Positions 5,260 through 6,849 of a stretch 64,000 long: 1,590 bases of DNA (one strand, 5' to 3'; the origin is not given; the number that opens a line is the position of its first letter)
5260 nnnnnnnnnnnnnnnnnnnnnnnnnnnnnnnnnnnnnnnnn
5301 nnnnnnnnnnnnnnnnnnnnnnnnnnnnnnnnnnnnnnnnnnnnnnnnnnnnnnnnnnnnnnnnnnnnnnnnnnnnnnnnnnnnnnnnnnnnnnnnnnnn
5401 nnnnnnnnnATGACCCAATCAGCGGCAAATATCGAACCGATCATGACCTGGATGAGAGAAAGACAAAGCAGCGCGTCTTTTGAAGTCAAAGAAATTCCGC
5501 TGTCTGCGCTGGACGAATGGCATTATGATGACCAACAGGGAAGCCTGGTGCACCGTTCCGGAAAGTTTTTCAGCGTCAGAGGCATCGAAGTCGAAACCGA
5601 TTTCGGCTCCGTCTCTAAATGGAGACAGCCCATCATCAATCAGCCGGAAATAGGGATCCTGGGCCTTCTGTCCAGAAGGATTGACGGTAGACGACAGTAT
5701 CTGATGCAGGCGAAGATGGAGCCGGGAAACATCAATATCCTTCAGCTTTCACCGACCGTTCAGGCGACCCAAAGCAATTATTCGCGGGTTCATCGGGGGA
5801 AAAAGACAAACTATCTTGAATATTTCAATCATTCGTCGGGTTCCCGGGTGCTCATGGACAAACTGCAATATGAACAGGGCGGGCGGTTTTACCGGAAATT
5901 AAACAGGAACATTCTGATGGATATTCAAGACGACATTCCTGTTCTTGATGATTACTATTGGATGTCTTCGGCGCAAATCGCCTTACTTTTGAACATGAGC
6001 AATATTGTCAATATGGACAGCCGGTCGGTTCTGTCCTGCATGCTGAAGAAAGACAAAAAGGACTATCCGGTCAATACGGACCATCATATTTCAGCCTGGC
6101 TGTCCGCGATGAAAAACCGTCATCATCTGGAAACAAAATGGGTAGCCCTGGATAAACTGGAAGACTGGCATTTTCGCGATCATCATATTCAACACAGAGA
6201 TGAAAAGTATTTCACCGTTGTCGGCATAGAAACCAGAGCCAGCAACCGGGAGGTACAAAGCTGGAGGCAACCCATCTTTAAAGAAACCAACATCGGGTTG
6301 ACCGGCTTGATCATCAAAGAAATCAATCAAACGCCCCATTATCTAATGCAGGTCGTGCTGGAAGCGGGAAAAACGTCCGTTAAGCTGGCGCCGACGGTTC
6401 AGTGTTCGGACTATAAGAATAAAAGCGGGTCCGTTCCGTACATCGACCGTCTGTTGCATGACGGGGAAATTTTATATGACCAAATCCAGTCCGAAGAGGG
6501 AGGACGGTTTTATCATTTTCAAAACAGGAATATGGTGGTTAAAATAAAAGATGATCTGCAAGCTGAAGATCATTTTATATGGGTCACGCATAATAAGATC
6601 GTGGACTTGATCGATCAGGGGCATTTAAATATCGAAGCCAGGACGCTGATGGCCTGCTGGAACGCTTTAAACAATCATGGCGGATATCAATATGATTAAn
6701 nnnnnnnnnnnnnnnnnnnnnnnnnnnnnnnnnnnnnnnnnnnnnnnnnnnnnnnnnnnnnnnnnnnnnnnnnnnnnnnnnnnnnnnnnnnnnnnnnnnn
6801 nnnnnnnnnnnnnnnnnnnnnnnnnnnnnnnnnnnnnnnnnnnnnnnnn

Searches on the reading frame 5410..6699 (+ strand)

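Call 40: search_protein_families(library=pfam, proteins=[window:5410-6699:+], max_evalue=0.00001)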
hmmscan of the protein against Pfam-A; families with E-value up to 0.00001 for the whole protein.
window:5410-6699:+ (429 aa): 1 family
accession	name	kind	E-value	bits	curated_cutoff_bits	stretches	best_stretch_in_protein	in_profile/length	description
PF03559.20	Hexose_dehydrat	-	1.3e-137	456.2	25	2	10-211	3-203/203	NDP-hexose 2,3-dehydratase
